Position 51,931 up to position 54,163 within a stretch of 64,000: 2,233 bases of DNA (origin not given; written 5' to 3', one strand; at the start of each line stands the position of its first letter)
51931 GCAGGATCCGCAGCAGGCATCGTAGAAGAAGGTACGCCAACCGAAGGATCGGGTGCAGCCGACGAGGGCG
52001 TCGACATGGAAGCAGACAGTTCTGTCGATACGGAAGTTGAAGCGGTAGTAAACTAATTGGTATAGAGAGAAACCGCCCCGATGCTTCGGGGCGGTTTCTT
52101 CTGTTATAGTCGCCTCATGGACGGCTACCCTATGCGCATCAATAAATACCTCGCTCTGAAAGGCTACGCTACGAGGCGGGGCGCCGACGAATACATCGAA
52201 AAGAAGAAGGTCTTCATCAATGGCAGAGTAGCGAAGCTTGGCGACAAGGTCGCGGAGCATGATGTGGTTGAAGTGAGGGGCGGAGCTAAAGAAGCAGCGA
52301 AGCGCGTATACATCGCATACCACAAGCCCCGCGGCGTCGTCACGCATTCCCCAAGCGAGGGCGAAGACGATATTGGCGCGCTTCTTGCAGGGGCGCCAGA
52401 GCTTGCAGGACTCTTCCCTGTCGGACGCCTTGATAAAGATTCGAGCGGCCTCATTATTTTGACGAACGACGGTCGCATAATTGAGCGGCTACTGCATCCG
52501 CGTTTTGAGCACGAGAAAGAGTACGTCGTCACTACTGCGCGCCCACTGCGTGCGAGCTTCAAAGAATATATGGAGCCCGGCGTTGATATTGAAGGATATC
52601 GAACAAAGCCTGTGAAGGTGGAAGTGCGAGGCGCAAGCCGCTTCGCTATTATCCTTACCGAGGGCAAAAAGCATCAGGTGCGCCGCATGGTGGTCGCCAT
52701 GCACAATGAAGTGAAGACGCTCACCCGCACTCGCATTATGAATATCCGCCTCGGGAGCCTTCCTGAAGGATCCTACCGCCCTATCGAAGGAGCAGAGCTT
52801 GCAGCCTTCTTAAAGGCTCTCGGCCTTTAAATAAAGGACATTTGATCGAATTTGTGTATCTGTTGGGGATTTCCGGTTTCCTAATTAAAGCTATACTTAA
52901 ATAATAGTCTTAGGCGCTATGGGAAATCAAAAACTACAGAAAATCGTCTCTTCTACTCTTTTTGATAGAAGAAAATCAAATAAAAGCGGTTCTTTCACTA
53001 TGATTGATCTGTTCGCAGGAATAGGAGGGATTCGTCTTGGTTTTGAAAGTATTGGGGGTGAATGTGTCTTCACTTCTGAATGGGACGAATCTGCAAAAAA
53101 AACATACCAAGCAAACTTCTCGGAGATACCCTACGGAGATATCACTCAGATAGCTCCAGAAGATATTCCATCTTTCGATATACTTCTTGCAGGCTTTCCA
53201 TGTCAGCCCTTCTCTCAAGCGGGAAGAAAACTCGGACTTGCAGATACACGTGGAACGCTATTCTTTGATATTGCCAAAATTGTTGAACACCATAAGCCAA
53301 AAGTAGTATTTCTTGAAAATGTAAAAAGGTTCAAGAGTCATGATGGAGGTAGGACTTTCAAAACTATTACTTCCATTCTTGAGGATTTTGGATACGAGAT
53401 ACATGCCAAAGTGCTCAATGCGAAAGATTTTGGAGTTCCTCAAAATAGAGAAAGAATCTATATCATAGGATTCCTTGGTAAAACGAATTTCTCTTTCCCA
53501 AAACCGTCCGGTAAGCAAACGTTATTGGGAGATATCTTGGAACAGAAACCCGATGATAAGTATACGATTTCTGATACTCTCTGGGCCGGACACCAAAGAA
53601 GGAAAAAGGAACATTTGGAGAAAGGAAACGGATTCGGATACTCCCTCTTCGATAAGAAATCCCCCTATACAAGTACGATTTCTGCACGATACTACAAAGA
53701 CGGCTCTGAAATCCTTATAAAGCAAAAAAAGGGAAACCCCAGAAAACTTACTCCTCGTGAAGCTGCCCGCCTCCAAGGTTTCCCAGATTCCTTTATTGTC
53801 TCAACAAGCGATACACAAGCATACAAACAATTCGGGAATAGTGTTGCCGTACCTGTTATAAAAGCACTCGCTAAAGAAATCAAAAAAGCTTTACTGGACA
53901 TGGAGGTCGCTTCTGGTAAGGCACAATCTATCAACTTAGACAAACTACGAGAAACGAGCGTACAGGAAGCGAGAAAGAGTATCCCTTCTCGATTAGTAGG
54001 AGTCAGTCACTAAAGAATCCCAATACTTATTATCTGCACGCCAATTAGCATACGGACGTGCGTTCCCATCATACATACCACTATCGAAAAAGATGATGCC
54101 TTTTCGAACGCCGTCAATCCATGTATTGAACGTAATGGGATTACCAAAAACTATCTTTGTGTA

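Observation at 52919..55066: Low-GC type II restriction-modification module with an AbrB/MazE-fold putative controller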

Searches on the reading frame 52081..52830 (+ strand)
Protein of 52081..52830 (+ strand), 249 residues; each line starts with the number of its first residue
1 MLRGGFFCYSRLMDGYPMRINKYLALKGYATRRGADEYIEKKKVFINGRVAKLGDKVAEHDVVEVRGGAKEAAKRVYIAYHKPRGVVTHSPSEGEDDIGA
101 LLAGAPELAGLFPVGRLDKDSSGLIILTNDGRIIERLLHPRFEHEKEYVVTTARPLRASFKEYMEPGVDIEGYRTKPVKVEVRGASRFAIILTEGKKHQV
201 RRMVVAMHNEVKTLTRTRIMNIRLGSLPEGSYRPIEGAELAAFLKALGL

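Call 3: search_protein_families(library=pfam, proteins=[window:52081-52830:+], max_evalue=0.1)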
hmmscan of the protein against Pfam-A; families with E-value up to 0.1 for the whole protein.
window:52081-52830:+ (249 aa): 2 families
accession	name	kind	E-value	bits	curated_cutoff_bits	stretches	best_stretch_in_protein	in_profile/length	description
PF00849.27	PseudoU_synth_2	-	1.6e-19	71.1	26.8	1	77-204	2-150/152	RNA pseudouridylate synthase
PF01479.30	S4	-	9.3e-10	38.5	22.8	1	18-63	1-48/48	S4 domain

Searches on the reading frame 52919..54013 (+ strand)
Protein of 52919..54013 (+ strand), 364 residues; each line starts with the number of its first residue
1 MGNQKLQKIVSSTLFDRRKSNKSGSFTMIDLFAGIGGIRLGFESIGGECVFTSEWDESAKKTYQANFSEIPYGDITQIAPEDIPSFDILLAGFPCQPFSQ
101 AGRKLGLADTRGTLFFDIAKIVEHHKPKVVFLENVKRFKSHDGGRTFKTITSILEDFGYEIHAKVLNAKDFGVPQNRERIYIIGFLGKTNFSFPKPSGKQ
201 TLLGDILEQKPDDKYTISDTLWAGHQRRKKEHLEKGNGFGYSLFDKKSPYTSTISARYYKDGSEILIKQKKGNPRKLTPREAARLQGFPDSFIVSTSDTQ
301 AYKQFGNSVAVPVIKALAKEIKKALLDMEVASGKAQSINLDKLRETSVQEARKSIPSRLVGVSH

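Call 3: search_protein_families(library=pfam, proteins=[window:52919-54013:+], max_evalue=0.1)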
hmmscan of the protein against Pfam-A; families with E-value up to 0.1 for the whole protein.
window:52919-54013:+ (364 aa): 1 family
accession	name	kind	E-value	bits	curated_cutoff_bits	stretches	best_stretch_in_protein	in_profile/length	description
PF00145.23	DNA_methylase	-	1.5e-112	376.6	22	1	26-323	1-324/324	C-5 cytosine-specific DNA methylase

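Call 4: search_protein_families(library=ncbifam, proteins=[window:52919-54013:+], max_evalue=0.1)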
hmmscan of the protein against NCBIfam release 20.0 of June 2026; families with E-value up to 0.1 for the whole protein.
window:52919-54013:+ (364 aa): 2 families
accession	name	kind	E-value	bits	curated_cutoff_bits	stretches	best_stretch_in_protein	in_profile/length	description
TIGR00675.1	dcm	superfamily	3.9e-107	358.7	100.65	1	28-321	1-329/329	DNA (cytosine-5-)-methyltransferase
NF007772.0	PRK10458.1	subfamily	1e-83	281.5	710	2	75-325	159-456/472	DNA cytosine methylase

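Call 46: search_protein_families(library=padloc, proteins=[window:52919-54013:+], max_evalue=0.01)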
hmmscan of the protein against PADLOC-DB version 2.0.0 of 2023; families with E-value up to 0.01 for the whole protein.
window:52919-54013:+ (364 aa): 63 families (the best 25 are shown)
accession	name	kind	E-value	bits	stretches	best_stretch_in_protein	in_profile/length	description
PDLC03272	MTase_II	-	1.7e-132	440.4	1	12-328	61-393/407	Type II methyltransferase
PDLC03361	MTase_II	-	4.3e-120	399.6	1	9-331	70-442/455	Type II methyltransferase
PDLC02653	DrmMII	-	9.3e-118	391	1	26-327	5-315/333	DrmMII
PDLC03242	MTase_II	-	1e-76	256.5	1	18-330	93-404/409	Type II methyltransferase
PDLC03378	MTase_II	-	9.4e-74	246.7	1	26-332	3-337/344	Type II methyltransferase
PDLC03217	MTase_II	-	2.2e-72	242.6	2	20-185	379-544/703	Type II methyltransferase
PDLC03733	oMTase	-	2.9e-71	238.7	2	81-322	167-455/476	orphan methyltransferase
PDLC03716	oMTase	-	2.1e-62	209.3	1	20-323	33-337/349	orphan methyltransferase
PDLC03234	MTase_II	-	2e-61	206.3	2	25-201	4-190/375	Type II methyltransferase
PDLC00026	DruM2|DruM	-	1e-57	194.2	1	26-335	5-328/336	DNA cytosine methylase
PDLC03326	MTase_II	-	2e-55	186.6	2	27-200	6-191/412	Type II methyltransferase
PDLC00034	DruM2|DruM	-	1.2e-52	176.9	2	20-186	2-187/457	DNA cytosine methylase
PDLC00033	DruM2|DruM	-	1.7e-52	176.9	2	21-185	17-190/368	DNA cytosine methylase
PDLC03269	MTase_II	-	8.8e-52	174.6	2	26-209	4-192/437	Type II methyltransferase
PDLC00027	DruM2|DruM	-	2.7e-49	166.5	2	24-236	10-226/361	DNA cytosine methylase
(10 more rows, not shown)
